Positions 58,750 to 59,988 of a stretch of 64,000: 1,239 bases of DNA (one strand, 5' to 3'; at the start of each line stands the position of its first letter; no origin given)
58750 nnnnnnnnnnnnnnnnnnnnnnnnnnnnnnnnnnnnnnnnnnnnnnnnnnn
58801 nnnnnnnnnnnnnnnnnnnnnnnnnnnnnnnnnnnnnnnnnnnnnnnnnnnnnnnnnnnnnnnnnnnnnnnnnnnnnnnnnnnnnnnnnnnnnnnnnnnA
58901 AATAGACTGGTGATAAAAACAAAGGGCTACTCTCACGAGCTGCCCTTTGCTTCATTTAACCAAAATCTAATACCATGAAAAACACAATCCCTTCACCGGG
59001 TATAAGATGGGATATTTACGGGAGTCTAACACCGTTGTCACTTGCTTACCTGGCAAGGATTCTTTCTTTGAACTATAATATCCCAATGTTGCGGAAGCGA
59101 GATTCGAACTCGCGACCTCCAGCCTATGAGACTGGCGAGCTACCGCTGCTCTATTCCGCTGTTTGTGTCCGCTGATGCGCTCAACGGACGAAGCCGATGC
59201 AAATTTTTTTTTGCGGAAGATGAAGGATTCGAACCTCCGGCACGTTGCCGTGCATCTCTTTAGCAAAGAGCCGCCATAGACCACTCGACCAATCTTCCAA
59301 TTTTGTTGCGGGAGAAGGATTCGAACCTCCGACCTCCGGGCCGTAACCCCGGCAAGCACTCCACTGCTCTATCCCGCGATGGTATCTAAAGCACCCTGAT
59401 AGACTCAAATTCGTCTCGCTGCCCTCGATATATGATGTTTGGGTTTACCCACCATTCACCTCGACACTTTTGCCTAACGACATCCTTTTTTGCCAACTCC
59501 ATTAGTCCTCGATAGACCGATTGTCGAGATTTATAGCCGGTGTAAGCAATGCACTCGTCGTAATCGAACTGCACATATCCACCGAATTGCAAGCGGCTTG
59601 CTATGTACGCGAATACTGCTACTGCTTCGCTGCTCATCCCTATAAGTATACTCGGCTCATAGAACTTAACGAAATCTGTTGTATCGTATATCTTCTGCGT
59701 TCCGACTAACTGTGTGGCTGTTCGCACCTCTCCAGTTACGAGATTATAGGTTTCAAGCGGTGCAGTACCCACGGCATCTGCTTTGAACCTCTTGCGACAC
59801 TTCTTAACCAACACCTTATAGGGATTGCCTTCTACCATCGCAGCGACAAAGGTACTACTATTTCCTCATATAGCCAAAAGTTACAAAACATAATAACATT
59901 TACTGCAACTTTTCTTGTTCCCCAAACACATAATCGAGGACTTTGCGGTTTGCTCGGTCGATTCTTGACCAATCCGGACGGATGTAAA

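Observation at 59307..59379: Phage tRNA with all bacterial initiator hallmarks but a UAC (valine) anticodon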

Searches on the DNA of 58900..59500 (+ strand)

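Call 4: search_dna_similar(query=window:58900-59500:+, collection=phages, mode=distant, max_rows=40)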
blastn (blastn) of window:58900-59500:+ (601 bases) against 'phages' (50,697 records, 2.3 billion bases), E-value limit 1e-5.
Records with a match: 352; places in all: 354; records where one place covers at least 80% of the query: 0.
Best place of each record, by identity: 90-95% 80; 80-90% 129; 60-80% 143.
By first word of the organism name: Mycobacterium 203; Klebsiella 77; Erwinia 21; Vibrio 10; Bacteroides 5; Bacteriophage 5; Salmonella 4; Flavobacterium 4; Bacillus 3; uncultured 2; and 12 more.
By host as written in the record: Mycobacterium smegmatis mc2 155 155; - 25; Klebsiella pneumoniae 23; Mycobacterium smegmatis mc#155 22; Klebsiella pneumoniae K42 8; Erwinia amylovora 7; Mycobacterium sp. 7; Klebsiella pneumoniae K47 6; and 59 more.
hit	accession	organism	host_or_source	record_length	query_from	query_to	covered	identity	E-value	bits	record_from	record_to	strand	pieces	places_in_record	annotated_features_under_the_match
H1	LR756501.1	uncultured phage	metagenomic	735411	189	481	25%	80.4%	1e-9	139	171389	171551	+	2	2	record has no annotation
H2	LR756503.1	uncultured phage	metagenomic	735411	189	481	25%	80.4%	1e-9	139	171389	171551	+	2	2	record has no annotation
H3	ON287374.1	Serratia phage vB_SmaM-Kashira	Serratia marcescens LVF3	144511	306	431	21%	73.7%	4e-10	72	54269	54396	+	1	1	tRNA-Ser | tRNA-Tyr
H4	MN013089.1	Bacillus phage vB_BspM_MarvelLand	Bacillus sp.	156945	311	435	21%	72.0%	5e-8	64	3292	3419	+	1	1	tRNA-Ser | tRNA-Asn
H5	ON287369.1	Serratia phage vB_SmaM-ChuuTotoro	Serratia marcescens LVF3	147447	314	431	20%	72.8%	8e-6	57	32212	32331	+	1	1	tRNA-Ser | tRNA-Tyr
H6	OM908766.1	Salmonella phage S5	Salmonella sp.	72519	314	432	20%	71.7%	8e-6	57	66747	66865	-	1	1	tRNA-Tyr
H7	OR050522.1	Salmonella phage SP154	Salmonella enterica subsp. enterica ...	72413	314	432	20%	71.7%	8e-6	57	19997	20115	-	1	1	tRNA-Tyr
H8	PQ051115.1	Erwinia phage Fifi450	Erwinia amylovora YBK14808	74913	314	427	19%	73.0%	2e-7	63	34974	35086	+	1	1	tRNA-Ser | tRNA-Tyr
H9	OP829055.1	Erwinia phage Fifi067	Erwinia amylovora TS3128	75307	314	427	19%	72.2%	8e-6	58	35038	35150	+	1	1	tRNA-Ser | tRNA-Tyr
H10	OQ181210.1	Erwinia phage Kuerle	Erwinia amylovora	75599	314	427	19%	72.2%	8e-6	58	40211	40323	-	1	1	tRNA-Ser | tRNA-Tyr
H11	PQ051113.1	Erwinia phage Fifi287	Erwinia amylovora YBK14808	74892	314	427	19%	72.2%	8e-6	58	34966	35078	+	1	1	tRNA-Ser | tRNA-Tyr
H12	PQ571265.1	Bacteroides phage BI-TP1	Bacteroides intestinalis BG4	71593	310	402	15%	74.7%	2e-6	59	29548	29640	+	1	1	none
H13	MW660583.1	Bacteroides phage LoVEphage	Bacteroides sp.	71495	310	402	15%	74.7%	2e-6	59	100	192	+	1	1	tRNA-Ser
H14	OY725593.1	Bacteroides phage LoVEphage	-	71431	310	402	15%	74.7%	2e-6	59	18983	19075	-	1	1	tRNA-Ser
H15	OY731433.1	Bacteroides phage LoVEphage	-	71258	310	402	15%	74.7%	2e-6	59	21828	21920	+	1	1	tRNA-Ser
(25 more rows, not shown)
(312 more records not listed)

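Call 82: search_dna_similar(query=window:59306-59378:-, collection=ecoli_genomes, mode=distant, max_evalue=10, max_rows=8)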
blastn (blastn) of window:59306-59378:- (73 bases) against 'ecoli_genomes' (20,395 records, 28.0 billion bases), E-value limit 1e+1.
Records with a match: 5425; places in all: 5436; records where one place covers at least 80% of the query: 0.
Genomes with a match: 5425 of 5426; with a place that covers at least 80% of the query: 0. Places per genome that has any: lowest 1, median 1, highest 2. On chromosomes: 5435 places; on plasmids: 1.
Best place of each record, by identity: 90-95% 5423; 80-90% 2.
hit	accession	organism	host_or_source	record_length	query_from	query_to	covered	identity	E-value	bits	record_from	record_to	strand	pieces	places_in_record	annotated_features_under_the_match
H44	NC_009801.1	Escherichia coli O139:H28 str. E24377A strain E24377A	-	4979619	31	66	49%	83.8%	7e+0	37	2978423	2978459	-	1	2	tRNA-Arg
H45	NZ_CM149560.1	Escherichia coli strain MEI7BO1-21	Soil surface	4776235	31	65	48%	86.1%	2e+0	40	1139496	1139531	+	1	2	tRNA-Arg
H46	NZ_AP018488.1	Escherichia coli O157:H7 strain PV15-279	Homo sapiens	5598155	45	71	37%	92.6%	7e+0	37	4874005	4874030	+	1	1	tRNA-Pro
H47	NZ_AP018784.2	Escherichia coli strain SK1144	-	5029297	45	71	37%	92.6%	7e+0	37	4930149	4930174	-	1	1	tRNA-Pro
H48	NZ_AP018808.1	Escherichia coli strain E2865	Bos taurus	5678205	45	71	37%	92.6%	7e+0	37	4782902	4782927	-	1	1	tRNA-Pro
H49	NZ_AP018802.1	Escherichia coli strain E2863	Bos taurus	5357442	45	71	37%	92.6%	7e+0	37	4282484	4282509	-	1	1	tRNA-Pro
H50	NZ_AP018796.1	Escherichia coli strain E2855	Bos taurus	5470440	45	71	37%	92.6%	7e+0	37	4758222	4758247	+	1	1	tRNA-Pro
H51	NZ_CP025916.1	Escherichia coli strain 120899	Homo sapiens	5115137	45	71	37%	92.6%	7e+0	37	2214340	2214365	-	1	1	tRNA-Pro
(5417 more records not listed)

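Call 124: get_annotated_region(hit=H1, flank=1500)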
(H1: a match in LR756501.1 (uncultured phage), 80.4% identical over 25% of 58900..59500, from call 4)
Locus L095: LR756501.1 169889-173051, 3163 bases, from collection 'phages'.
description: uncultured phage genome assembly, chromosome: 1.
organism: uncultured phage (NCBI taxid 278008)
taxonomy: Viruses; environmental samples
host: -; source: metagenomic; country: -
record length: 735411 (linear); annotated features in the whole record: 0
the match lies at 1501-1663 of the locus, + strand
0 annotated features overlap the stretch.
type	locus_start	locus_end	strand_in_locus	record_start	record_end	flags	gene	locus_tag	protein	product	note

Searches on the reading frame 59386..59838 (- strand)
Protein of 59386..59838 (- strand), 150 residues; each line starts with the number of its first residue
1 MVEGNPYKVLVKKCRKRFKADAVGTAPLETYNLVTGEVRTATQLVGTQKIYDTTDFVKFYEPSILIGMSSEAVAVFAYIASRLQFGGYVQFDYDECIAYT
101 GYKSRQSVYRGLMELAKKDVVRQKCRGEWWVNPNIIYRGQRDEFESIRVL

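Call 9: search_protein_families(library=phrogs, proteins=[window:59386-59838:-])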
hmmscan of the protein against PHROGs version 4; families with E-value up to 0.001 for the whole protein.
window:59386-59838:- (150 aa): 0 families

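Call 11: search_protein_families(library=pfam, proteins=[window:59386-59838:-], max_evalue=0.01)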
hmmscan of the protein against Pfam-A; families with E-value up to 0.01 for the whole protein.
window:59386-59838:- (150 aa): 0 families

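Call 23: find_encoding_contigs(protein=window:59386-59838:-, flank=6000, max_places=10)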
Protein window:59386-59838:- (150 aa): 24 contigs read that carry it; 5 places shown.
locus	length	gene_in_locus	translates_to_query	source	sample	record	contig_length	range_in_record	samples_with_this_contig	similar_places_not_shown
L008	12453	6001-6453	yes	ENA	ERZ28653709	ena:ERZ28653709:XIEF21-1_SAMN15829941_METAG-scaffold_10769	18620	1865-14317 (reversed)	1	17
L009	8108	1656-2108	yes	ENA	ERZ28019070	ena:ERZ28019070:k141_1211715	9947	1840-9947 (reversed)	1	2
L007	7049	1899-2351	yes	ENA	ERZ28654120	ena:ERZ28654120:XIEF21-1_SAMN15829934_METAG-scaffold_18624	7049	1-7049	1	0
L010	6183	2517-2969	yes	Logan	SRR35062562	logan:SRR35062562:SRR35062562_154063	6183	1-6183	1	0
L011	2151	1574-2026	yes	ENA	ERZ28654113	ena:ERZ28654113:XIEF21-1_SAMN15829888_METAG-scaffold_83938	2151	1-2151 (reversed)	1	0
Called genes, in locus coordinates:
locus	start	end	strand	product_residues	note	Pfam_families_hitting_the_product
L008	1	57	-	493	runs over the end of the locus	PF01336:tRNA_anti-codon (faint)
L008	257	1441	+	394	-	PF00072:Response_reg, PF00158:Sigma54_activat, PF14532:Sigma54_activ_2, PF07728:AAA_5 (weak), PF00004:AAA (weak), PF25601:AAA_lid_14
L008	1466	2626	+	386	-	PF02463:SMC_N, PF13175:AAA_15, PF13476:AAA_23, PF13304:AAA_21 (faint)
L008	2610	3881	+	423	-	PF02638:GHL10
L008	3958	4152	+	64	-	-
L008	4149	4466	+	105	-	-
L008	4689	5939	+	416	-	PF17293:Arm-DNA-bind_5 (weak)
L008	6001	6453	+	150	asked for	-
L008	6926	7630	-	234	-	-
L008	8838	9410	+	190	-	-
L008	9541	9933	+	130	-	-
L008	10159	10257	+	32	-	-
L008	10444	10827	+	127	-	-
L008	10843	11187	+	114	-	-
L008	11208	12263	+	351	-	PF07275:ArdA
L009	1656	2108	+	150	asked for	-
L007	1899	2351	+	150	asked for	-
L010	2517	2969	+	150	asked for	-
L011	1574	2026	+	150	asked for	-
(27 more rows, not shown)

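Call 91: find_homologous_proteins(query=window:59386-59838:-, max_evalue=0.001)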
Query window:59386-59838:- (150 aa): 52 proteins with E <= 0.001 among 57 candidates.
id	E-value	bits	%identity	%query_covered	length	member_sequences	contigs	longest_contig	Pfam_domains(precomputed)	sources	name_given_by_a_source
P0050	5.5e-93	327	97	100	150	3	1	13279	-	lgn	-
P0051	6.2e-82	291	86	97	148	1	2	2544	-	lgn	-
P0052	1.8e-81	289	84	98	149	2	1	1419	-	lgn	-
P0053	1.0e-79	284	85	96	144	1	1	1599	-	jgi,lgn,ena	jgi:hypothetical protein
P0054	1.0e-78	280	85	96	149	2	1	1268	-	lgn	-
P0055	1.7e-77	276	83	95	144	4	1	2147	-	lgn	-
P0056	2.5e-77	276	81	99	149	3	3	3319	-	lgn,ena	-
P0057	7.9e-77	274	79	96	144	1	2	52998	-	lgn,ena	-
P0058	9.1e-77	274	81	99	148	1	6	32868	-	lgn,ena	-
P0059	2.1e-76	273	78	96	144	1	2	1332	-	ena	-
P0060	6.3e-76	271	85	96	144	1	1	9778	-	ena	-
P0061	1.1e-75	270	80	99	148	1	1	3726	-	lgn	-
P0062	2.9e-75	269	80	99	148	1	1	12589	-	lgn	-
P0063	6.7e-75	268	83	95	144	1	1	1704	-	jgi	jgi:hypothetical protein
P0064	8.6e-74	264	81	96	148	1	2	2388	-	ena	-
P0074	3.3e-70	253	77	96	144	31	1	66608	-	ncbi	-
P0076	7.5e-70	252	73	98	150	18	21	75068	-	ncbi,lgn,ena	-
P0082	1.7e-64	234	69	96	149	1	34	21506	PF05732.17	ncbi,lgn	-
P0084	1.5e-63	231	70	97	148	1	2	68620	-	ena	-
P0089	2.4e-60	221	65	98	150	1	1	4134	PF05732.17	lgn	-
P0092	4.3e-58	213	71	93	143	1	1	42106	PF05732.17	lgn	-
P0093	9.9e-57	209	63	96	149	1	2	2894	PF05732.17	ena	-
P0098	5.2e-51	190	58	96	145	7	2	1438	PF05732.17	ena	-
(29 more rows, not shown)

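Call 92: find_encoding_contigs(protein=P0057, flank=10000, max_places=2)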
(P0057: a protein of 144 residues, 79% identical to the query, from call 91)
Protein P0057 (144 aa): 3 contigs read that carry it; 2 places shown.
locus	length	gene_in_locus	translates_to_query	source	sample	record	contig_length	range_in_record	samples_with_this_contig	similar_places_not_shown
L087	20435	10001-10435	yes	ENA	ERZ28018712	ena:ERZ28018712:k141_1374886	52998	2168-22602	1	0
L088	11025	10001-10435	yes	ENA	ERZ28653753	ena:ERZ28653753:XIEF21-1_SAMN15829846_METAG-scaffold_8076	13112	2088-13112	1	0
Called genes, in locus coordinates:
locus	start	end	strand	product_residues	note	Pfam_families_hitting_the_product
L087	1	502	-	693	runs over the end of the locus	PF16510:P22_portal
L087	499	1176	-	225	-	-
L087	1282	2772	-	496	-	PF17236:SU10_MCP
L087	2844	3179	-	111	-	-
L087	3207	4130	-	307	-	-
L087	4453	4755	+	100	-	-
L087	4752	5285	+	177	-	PF01694:Rhomboid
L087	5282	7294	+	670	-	-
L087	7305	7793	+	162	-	-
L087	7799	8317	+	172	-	-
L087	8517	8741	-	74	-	-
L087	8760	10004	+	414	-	PF17293:Arm-DNA-bind_5 (weak)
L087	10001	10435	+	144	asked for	-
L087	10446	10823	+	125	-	-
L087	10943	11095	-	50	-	-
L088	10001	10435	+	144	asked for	-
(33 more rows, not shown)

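Call 93: find_encoding_contigs(protein=P0076, flank=10000, max_places=4)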
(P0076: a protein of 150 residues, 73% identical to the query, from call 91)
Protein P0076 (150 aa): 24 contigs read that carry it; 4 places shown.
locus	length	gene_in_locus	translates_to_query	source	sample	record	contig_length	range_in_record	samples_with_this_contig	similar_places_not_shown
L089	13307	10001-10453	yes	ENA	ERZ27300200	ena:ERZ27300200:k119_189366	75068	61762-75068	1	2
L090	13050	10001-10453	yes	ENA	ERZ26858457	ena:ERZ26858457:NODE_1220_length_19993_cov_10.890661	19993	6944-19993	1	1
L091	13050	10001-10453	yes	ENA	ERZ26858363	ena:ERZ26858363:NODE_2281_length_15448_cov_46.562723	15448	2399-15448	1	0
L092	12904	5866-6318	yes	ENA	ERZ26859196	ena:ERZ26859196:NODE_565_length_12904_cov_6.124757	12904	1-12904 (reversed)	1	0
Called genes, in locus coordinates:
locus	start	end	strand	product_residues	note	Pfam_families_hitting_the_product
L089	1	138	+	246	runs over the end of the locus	PF00535:Glycos_transf_2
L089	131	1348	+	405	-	PF01551:Peptidase_M23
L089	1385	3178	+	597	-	PF03485:Arg_tRNA_synt_N, PF00750:tRNA-synt_1d, PF05746:DALR_1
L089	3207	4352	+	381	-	PF14903:WG_beta_rep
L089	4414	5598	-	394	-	PF12833:HTH_18 (weak)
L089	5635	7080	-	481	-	PF01546:Peptidase_M20, PF07687:M20_dimer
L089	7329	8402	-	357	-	PF00710:Asparaginase, PF17763:Asparaginase_C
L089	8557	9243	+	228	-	PF00072:Response_reg, PF00486:Trans_reg_C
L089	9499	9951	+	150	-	PF00589:Phage_integrase (weak)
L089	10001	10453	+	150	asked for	-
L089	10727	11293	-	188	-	-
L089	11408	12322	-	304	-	PF16138:DUF4846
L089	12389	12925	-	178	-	-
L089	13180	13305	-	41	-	?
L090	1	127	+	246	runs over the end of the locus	PF00535:Glycos_transf_2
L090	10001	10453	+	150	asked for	-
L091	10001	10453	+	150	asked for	-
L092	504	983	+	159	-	PF01694:Rhomboid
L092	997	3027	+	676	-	-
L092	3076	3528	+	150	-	-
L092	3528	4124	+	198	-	-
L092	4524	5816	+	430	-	PF17293:Arm-DNA-bind_5 (weak), PF00589:Phage_integrase (weak)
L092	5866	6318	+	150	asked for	-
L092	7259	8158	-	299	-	PF16138:DUF4846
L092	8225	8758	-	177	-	-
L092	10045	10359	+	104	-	-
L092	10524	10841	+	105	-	-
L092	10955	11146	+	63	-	-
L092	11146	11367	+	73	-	-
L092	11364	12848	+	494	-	PF12224:Amidoligase_2 (weak)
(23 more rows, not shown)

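Call 94: find_encoding_contigs(protein=P0074, flank=10000, max_places=2)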
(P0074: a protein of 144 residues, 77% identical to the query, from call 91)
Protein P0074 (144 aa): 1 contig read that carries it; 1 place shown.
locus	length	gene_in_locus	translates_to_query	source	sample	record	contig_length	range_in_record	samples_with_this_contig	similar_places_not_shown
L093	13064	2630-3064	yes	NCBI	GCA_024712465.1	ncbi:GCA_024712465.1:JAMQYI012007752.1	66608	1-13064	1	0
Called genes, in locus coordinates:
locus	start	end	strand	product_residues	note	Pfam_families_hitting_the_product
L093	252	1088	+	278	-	PF04383:KilA-N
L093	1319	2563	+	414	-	PF17293:Arm-DNA-bind_5 (weak)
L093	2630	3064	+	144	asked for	-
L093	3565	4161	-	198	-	-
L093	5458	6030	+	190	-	-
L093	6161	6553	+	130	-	-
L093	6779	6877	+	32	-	-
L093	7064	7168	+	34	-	-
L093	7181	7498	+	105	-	-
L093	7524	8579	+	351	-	PF07275:ArdA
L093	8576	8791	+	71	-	-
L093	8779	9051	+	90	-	-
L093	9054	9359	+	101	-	-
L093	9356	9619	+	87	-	-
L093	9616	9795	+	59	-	-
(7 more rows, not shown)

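Call 95: find_encoding_contigs(protein=P0084, flank=10000, max_places=2)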
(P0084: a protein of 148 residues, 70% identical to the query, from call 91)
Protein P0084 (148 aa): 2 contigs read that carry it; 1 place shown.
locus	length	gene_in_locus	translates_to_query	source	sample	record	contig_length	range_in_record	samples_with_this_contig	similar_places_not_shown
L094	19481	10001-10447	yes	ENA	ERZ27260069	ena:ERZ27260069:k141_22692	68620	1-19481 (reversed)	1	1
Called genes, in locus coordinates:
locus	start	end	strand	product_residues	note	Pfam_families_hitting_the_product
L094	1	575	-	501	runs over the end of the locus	PF02386:TrkH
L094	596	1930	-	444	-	PF02254:TrkA_N, PF02080:TrkA_C, PF02254:TrkA_N, PF02080:TrkA_C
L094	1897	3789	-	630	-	PF13292:DXP_synthase_N, PF02779:Transket_pyr, PF02780:Transketolase_C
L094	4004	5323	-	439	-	PF00512:HisKA, PF02518:HATPase_c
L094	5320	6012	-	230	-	PF00072:Response_reg, PF00486:Trans_reg_C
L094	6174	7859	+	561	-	PF02690:Na_Pi_cotrans, PF01895:PhoU (faint)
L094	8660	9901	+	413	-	PF17293:Arm-DNA-bind_5 (weak)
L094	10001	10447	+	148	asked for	-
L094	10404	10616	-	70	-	-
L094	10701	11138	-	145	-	-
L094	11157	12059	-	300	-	-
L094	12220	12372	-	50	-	-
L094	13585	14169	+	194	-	-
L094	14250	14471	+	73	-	-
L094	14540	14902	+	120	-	-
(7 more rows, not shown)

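Call 121: search_protein_families(library=phrogs, proteins=[L089:10727-11395:-], max_evalue=0.01)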
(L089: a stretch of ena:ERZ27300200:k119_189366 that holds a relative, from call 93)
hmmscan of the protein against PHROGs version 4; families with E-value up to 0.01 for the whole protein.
L089:10727-11395:- (222 aa): 0 families

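Call 122: search_protein_families(library=pfam, proteins=[L089:10727-11395:-], max_evalue=0.01)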
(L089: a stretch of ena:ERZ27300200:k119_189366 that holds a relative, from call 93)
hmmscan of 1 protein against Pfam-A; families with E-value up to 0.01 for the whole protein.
L089:10727-11395:- (222 aa): 0 families
